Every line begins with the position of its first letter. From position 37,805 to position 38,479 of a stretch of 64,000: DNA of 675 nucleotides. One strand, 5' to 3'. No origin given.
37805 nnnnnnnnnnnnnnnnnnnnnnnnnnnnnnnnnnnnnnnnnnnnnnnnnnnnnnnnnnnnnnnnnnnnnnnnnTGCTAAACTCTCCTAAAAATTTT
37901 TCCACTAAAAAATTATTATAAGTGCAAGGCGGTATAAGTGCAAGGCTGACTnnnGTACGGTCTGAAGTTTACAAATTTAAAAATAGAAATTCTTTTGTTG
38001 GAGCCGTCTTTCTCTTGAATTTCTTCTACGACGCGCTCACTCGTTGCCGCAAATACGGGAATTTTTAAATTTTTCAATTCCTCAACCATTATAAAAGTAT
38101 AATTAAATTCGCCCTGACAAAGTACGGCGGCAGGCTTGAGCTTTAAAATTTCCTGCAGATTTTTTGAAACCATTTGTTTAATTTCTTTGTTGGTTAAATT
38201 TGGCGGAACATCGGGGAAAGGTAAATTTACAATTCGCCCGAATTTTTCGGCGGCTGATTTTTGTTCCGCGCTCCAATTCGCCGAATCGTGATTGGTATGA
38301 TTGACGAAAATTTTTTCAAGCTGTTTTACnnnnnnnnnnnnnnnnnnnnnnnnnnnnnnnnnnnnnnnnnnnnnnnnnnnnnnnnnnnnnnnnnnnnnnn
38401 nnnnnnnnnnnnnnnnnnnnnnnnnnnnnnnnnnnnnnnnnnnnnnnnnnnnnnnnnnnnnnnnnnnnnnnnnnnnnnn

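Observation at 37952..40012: CARF-HEPN effector carrying an extra C-terminal Csx20/Csx16-like domain (possible built-in ring nuclease)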

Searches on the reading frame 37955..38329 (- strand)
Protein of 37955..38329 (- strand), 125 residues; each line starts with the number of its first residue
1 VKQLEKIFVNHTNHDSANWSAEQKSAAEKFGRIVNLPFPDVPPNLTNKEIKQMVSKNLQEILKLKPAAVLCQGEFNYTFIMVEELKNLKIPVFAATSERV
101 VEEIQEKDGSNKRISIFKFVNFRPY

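Call 5: search_protein_families(library=pfam, proteins=[window:37955-38329:-], max_evalue=1)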
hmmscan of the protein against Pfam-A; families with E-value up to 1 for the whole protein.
window:37955-38329:- (125 aa): 2 families
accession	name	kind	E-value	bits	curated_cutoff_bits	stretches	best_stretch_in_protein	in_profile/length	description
PF10337.15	ArAE_2_N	-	0.038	13.5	23.5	1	39-94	252-307/470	Putative ER transporter, 6TM, N-terminal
PF10454.14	DUF2458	-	0.048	13.8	33.1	1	81-112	109-140/172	Protein of unknown function (DUF2458)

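Call 6: search_protein_families(library=ncbifam, proteins=[window:37955-38329:-], max_evalue=1)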
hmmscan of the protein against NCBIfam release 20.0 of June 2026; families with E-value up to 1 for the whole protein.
window:37955-38329:- (125 aa): 2 families
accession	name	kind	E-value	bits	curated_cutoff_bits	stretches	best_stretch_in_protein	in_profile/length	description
NF040559.1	CAS_Csx20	equivalog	1.9e-14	54.1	70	1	9-125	5-124/124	CRISPR-associated protein Csx20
NF002013.0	PRK00819.1-2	equivalog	0.14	11.7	231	1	47-110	3-65/183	RNA 2'-phosphotransferase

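Call 19: find_homologous_proteins(query=window:37955-38329:-, max_evalue=0.001)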
Query window:37955-38329:- (125 aa): 150 proteins with E <= 0.001 among 155 candidates; the best 120 are listed.
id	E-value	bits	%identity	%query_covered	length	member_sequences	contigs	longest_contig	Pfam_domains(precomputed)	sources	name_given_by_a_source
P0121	4.3e-52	193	72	100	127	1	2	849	PF27247.1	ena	-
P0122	1.6e-51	191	70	98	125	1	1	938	PF27247.1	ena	-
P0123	1.2e-50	189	69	100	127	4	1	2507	PF27247.1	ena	-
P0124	1.9e-50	188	73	98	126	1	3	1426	PF27247.1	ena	-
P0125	7.6e-50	186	71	98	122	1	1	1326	PF27247.1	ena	-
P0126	8.2e-50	186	67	98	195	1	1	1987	PF27247.1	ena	-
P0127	1.7e-49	185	71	97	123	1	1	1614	PF27247.1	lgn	-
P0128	2.2e-49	184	70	100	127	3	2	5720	PF27247.1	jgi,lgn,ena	-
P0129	2.9e-49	184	70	97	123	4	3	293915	PF27247.1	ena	-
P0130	4.5e-49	183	70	97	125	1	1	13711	PF27247.1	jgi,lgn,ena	-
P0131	6.0e-49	183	69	98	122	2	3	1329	PF27247.1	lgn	-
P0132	8.8e-49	183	70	98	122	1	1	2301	PF27247.1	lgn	-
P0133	2.8e-48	181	67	98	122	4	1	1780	PF27247.1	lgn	-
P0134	2.9e-48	181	67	98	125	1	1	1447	PF27247.1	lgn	-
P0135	3.0e-48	181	71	97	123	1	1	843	PF27247.1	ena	-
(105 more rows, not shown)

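Call 30: search_solved_structures(query=A1, max_evalue=10)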
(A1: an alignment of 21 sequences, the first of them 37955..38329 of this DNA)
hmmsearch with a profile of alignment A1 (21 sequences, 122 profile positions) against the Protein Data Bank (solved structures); distinct sequences matched with E-value up to 10: 1.
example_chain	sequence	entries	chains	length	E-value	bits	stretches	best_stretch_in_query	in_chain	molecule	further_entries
8vd6_A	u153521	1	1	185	0.004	20.6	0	19-58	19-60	CAP REPEAT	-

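Call 39: find_encoding_contigs(protein=P0128, flank=6000, max_places=2)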
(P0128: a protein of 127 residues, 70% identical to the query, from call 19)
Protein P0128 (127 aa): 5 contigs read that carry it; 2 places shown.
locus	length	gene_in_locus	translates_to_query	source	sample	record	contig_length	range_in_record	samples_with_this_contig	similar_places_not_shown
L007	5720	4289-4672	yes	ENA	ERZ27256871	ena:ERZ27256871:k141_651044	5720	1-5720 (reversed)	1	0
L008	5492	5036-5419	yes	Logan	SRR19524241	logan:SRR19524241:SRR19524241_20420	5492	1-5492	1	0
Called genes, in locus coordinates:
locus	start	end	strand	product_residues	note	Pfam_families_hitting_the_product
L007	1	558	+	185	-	?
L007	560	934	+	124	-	PF01242:PTPS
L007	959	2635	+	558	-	PF27248:MJ1674_2nd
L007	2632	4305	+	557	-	-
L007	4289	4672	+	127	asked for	PF27247:MJ1673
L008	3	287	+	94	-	?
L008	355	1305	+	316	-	PF00657:Lipase_GDSL, PF13472:Lipase_GDSL_2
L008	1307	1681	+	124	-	PF01242:PTPS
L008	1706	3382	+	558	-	PF27248:MJ1674_2nd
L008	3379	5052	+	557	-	-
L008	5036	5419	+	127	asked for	PF27247:MJ1673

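Call 40: find_encoding_contigs(protein=P0129, flank=10000, max_places=2)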
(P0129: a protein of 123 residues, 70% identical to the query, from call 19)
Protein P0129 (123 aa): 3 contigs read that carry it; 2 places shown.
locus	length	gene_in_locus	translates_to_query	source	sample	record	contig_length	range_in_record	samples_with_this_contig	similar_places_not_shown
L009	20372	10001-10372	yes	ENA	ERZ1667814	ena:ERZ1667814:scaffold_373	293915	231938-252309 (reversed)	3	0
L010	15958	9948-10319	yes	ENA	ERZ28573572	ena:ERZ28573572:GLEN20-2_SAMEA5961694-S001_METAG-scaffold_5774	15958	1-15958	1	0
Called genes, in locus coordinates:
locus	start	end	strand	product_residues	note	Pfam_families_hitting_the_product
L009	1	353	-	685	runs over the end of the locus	PF02277:DBI_PRT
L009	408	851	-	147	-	PF02675:AdoMet_dc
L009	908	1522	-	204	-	-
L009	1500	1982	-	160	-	-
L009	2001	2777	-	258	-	PF01522:Polysacc_deac_1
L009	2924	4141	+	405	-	-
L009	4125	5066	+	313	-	PF25583:WCX (weak)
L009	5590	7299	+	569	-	PF27248:MJ1674_2nd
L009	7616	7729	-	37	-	-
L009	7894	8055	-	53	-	-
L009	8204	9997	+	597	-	-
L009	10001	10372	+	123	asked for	PF27247:MJ1673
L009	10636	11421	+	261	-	PF01261:AP_endonuc_2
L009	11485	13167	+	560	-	PF01554:MatE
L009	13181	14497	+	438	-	PF00989:PAS (weak), PF13426:PAS_9, PF00211:Guanylate_cyc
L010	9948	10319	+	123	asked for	PF27247:MJ1673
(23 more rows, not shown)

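Call 50: search_protein_families(library=padloc, proteins=[window:37955-38329:-], max_evalue=0.01)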
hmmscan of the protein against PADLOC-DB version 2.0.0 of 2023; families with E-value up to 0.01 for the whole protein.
window:37955-38329:- (125 aa): 5 families
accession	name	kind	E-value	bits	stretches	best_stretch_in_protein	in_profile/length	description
PDLC01397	Csx20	-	7.5e-36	121.2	1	8-125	2-114/114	"CAS-I,CAS-III; associated"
PDLC01038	Csx15/20/peptidase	-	2.8e-23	80.5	1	6-125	1-118/118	peptidase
PDLC01843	CARF2--CARF_HEPN_CSX20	-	7.2e-21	72.7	1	3-125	388-498/498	-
PDLC01384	Csx20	-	5.7e-11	40.9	1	40-125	42-126/128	"CAS-I,CAS-III; associated"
PDLC01659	Csx20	-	6.6e-10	37.3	1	39-125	41-126/128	"CAS-I,CAS-III; associated"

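Call 56: predict_structure(alignment_id=A3)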
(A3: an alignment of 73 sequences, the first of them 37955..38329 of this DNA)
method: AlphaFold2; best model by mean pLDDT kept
length: 125 residues; sequences in the alignment: 73
mean_pLDDT: 94.2   pTM: 0.83
mean pLDDT of the five models: 94.2, 93.0, 92.6, 92.4, 91.6
residues with pLDDT >= 90: 103; 70-90: 19; 50-70: 2; < 50: 1
segments of 3 or more residues with pLDDT < 50: none
pLDDT, mean of each block of 10 residues (from residue 1): 82 95 97 97 95 98 98 96 99 96 86 89 97
secondary structure, 60 per line:
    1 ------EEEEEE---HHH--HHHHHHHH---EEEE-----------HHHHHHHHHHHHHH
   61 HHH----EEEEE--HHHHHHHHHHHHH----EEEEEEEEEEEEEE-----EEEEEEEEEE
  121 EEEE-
elements in order: E7-12 H21-28 E32-35 H47-63 E68-72 H75-87 E92-105 E111-124
